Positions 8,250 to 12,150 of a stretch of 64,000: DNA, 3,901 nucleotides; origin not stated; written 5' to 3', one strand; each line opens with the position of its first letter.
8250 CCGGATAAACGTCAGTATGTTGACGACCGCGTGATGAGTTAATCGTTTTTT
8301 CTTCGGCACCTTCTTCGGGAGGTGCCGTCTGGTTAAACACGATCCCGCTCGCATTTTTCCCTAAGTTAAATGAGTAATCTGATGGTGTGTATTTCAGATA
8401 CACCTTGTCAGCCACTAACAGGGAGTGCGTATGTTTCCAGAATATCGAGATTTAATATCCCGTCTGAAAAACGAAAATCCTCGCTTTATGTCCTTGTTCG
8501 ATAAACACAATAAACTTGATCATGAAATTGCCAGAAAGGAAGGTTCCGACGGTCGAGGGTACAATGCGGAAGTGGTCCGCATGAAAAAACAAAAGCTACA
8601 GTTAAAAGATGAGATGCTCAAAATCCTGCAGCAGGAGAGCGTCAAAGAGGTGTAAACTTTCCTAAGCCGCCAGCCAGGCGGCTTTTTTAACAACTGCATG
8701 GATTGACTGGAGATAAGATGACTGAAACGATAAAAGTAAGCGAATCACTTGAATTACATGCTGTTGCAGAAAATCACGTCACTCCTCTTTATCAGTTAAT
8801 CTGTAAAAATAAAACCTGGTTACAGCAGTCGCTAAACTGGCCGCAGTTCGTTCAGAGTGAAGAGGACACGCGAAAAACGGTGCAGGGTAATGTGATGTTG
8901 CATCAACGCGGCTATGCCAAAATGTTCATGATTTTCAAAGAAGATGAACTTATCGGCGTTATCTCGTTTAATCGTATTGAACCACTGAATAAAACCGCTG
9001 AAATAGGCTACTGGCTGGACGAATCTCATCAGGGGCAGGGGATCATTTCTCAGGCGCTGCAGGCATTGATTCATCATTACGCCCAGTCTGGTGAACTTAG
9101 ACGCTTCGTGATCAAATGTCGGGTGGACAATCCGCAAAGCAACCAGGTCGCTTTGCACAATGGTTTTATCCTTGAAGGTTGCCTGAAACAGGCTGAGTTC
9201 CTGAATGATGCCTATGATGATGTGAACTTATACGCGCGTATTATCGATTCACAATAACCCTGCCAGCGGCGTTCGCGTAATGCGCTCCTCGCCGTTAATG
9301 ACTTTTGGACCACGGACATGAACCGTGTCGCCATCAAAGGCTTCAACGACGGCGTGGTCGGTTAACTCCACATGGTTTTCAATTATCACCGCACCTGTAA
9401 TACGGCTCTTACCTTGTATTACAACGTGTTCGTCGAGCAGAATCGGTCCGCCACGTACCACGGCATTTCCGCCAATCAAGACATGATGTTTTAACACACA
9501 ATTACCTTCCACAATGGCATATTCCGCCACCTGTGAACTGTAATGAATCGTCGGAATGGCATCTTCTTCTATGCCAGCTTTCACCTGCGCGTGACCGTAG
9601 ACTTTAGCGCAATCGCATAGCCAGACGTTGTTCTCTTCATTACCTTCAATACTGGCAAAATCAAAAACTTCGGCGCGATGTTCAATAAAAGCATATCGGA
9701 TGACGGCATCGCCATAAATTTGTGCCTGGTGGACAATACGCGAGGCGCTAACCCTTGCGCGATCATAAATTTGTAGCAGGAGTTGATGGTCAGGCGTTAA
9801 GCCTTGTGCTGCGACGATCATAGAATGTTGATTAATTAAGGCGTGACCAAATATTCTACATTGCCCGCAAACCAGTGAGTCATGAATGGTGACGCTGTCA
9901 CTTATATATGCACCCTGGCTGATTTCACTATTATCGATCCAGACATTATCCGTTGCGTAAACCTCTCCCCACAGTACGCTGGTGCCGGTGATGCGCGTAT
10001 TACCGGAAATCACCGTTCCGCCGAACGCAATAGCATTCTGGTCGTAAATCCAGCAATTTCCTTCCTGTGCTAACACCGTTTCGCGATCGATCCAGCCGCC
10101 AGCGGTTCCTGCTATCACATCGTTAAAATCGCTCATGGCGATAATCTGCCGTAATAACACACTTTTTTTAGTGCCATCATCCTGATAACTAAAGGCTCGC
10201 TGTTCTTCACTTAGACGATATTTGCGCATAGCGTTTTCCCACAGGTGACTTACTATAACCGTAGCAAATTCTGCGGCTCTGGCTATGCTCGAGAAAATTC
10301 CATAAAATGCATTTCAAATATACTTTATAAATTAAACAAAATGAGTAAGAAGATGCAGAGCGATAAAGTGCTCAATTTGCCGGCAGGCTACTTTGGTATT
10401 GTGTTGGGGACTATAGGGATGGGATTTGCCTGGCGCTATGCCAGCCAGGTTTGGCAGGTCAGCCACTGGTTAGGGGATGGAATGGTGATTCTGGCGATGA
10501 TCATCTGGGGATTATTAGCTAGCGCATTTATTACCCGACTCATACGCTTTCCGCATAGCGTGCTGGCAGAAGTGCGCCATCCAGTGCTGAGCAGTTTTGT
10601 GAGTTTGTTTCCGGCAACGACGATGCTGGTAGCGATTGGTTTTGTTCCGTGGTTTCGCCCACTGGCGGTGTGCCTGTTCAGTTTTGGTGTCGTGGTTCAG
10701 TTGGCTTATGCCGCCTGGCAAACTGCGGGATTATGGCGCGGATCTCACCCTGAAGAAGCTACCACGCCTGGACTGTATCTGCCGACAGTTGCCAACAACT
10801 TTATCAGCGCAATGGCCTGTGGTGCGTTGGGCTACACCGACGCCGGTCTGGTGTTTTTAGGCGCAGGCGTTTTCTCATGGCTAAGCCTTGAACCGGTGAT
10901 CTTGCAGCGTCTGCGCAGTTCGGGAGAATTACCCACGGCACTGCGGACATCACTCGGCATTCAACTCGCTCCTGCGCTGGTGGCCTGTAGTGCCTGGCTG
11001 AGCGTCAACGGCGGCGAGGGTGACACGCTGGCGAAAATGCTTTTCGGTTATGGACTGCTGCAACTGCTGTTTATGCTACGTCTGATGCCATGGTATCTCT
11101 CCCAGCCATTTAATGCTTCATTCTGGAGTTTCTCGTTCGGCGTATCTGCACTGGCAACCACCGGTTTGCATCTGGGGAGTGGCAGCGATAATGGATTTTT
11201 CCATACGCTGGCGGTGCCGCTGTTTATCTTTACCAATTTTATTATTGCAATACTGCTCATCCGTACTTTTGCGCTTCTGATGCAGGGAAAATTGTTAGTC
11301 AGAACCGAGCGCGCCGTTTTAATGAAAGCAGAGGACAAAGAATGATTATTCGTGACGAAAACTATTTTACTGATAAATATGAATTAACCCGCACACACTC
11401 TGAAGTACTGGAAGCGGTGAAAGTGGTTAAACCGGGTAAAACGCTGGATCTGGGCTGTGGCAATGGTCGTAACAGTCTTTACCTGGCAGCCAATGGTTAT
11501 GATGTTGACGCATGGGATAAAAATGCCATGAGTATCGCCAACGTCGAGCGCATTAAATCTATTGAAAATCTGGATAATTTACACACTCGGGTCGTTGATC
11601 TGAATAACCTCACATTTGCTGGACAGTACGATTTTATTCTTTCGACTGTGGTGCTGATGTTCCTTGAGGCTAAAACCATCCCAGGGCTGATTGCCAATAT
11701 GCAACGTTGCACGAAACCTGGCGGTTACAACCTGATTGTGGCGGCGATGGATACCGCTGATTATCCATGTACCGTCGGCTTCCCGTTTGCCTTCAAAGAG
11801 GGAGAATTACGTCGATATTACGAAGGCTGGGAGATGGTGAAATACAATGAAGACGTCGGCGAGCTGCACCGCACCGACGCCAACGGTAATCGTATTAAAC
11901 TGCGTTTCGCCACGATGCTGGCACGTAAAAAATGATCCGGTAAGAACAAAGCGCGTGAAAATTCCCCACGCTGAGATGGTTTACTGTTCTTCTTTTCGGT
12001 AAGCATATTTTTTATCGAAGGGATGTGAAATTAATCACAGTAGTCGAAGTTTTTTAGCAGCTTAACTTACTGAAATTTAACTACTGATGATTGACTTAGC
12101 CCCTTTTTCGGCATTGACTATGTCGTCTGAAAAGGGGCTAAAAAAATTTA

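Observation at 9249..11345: Tight gene packing: convergent overlap rimL/ydcK and coupled tehA-tehB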

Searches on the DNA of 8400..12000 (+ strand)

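Call 3: search_dna_similar(query=window:8400-12000:+, collection=ecoli_genomes, mode=near, max_rows=12)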
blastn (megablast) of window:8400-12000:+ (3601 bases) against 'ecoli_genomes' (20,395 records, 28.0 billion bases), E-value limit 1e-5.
Records with a match: 5412; places in all: 5429; records where one place covers at least 80% of the query: 5400.
Genomes with a match: 5412 of 5426; with a place that covers at least 80% of the query: 5400. Places per genome that has any: lowest 1, median 1, highest 2. On chromosomes: 5424 places; on plasmids: 5.
Best place of each record, by identity: >=99% 55; 95-99% 5357.
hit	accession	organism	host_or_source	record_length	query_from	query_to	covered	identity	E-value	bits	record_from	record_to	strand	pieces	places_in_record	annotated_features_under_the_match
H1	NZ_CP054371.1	Escherichia coli strain SCU-316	Homo sapiens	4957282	1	3601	100%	100.0%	0e+0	6650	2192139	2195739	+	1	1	tehA: dicarboxylate transporter/tellurite-resistance protein TehA | ydcK: YdcK family protein | tehB: tellurite resistance methyltransferase TehB | rimL: 50S ribosomal protein L7/L12-serine acetyltransferase | ydcH: YdcH family protein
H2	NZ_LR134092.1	Escherichia coli strain NCTC10444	Calf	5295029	1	3601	100%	100.0%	0e+0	6650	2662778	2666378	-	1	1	tehA: dicarboxylate transporter/tellurite-resistance protein TehA | ydcK: YdcK family protein | tehB: tellurite resistance methyltransferase TehB | rimL: 50S ribosomal protein L7/L12-serine acetyltransferase | ydcH: YdcH family protein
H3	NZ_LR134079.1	Escherichia coli strain NCTC9112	missing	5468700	1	3601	100%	100.0%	0e+0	6650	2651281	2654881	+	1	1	tehA: dicarboxylate transporter/tellurite-resistance protein TehA | ydcK: YdcK family protein | tehB: tellurite resistance methyltransferase TehB | rimL: 50S ribosomal protein L7/L12-serine acetyltransferase | ydcH: YdcH family protein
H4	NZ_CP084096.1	Escherichia coli O78 strain 3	Homo sapiens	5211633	1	3601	100%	100.0%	0e+0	6645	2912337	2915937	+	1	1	tehA: dicarboxylate transporter/tellurite-resistance protein TehA | ydcK: YdcK family protein | tehB: tellurite resistance methyltransferase TehB | rimL: 50S ribosomal protein L7/L12-serine acetyltransferase | ydcH: YdcH family protein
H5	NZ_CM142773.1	Escherichia coli strain GPEC1446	chicken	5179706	1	3601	100%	100.0%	0e+0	6645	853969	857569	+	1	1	tehA: dicarboxylate transporter/tellurite-resistance protein TehA | ydcK: YdcK family protein | tehB: tellurite resistance methyltransferase TehB | rimL: 50S ribosomal protein L7/L12-serine acetyltransferase | ydcH: YdcH family protein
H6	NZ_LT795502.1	Escherichia coli strain KV7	Sus scrofa domestica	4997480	1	3601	100%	100.0%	0e+0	6645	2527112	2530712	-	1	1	tehA: dicarboxylate transporter/tellurite-resistance protein TehA | ydcK: YdcK family protein | tehB: tellurite resistance methyltransferase TehB | rimL: 50S ribosomal protein L7/L12-serine acetyltransferase | ydcH: YdcH family protein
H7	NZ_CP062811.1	Escherichia coli strain Res13-Sevr-PER07-33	Sus scrofa domesticus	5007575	1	3601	100%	99.3%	0e+0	6517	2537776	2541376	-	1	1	tehA: dicarboxylate transporter/tellurite-resistance protein TehA | ydcK: YdcK family protein | tehB: tellurite resistance methyltransferase TehB | rimL: 50S ribosomal protein L7/L12-serine acetyltransferase | ydcH: YdcH family protein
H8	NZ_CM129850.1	Escherichia coli strain TB06051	fresh water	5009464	1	3601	100%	99.3%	0e+0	6506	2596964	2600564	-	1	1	tehA: dicarboxylate transporter/tellurite-resistance protein TehA | ydcK: YdcK family protein | tehB: tellurite resistance methyltransferase TehB | rimL: 50S ribosomal protein L7/L12-serine acetyltransferase | ydcH: YdcH family protein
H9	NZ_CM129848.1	Escherichia coli strain TB06052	fresh water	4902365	1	3601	100%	99.3%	0e+0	6506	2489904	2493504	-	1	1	tehA: dicarboxylate transporter/tellurite-resistance protein TehA | ydcK: YdcK family protein | tehB: tellurite resistance methyltransferase TehB | rimL: 50S ribosomal protein L7/L12-serine acetyltransferase | ydcH: YdcH family protein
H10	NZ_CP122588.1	Escherichia coli strain ETEC6335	Sus scrofa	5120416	1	3601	100%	99.3%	0e+0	6501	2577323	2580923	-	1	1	tehA: dicarboxylate transporter/tellurite-resistance protein TehA | ydcK: YdcK family protein | tehB: tellurite resistance methyltransferase TehB | rimL: 50S ribosomal protein L7/L12-serine acetyltransferase | ydcH: YdcH family protein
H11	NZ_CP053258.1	Escherichia coli strain GF4-3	Guinea fowl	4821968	1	3601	100%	99.2%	0e+0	6495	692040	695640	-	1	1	tehA: dicarboxylate transporter/tellurite-resistance protein TehA | ydcK: YdcK family protein | tehB: tellurite resistance methyltransferase TehB | rimL: 50S ribosomal protein L7/L12-serine acetyltransferase | ydcH: YdcH family protein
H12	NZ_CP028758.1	Escherichia coli strain A16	Otter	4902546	1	3601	100%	99.2%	0e+0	6495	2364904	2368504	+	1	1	tehA: dicarboxylate transporter/tellurite-resistance protein TehA | ydcK: YdcK family protein | tehB: tellurite resistance methyltransferase TehB | rimL: 50S ribosomal protein L7/L12-serine acetyltransferase | ydcH: YdcH family protein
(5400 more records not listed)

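Call 5: get_annotated_region(hit=H1, flank=9000)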
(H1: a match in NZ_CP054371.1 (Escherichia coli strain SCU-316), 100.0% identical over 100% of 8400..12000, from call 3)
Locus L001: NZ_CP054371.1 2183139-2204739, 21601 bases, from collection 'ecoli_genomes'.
description: Escherichia coli strain SCU-316 chromosome, complete genome
organism: Escherichia coli strain SCU-316 (NCBI taxid 562)
replicon: chromosome; assembly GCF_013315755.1
host: Homo sapiens; source: rectal swab from healthy college student; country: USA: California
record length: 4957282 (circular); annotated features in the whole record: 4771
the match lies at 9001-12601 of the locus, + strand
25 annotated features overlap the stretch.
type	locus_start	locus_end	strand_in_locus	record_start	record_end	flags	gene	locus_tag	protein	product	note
CDS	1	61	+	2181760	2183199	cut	aldA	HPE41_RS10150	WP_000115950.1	aldehyde dehydrogenase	-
CDS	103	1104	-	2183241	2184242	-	gap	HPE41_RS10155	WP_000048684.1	type I glyceraldehyde-3-phosphate dehydrogenase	-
CDS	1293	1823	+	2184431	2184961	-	cybB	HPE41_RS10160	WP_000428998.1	cytochrome b561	-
CDS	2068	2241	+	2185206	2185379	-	-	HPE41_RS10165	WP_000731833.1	periplasmic protein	-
CDS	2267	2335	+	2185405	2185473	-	yncP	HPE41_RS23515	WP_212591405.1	hypothetical protein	-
CDS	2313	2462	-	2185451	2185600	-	hokB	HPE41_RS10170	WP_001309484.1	type I toxin-antitoxin system toxin HokB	-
CDS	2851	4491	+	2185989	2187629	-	trg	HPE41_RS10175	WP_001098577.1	methyl-accepting chemotaxis protein Trg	-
CDS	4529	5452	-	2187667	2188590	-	ydcI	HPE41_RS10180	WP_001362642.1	LysR substrate-binding domain-containing protein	-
CDS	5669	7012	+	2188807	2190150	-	hglS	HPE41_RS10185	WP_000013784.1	2-oxoadipate dioxygenase/decarboxylase HglS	-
CDS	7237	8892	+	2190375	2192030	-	opgD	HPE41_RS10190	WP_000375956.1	glucan biosynthesis protein OpgD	-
CDS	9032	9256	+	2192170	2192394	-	ydcH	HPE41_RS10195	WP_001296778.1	YdcH family protein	-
CDS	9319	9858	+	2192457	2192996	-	rimL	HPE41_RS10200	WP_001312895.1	50S ribosomal protein L7/L12-serine acetyltransferase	-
CDS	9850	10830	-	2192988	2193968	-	ydcK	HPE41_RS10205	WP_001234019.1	YdcK family protein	-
CDS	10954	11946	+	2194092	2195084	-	tehA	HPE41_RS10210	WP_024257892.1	dicarboxylate transporter/tellurite-resistance protein TehA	-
CDS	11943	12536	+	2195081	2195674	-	tehB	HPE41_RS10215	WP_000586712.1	tellurite resistance methyltransferase TehB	-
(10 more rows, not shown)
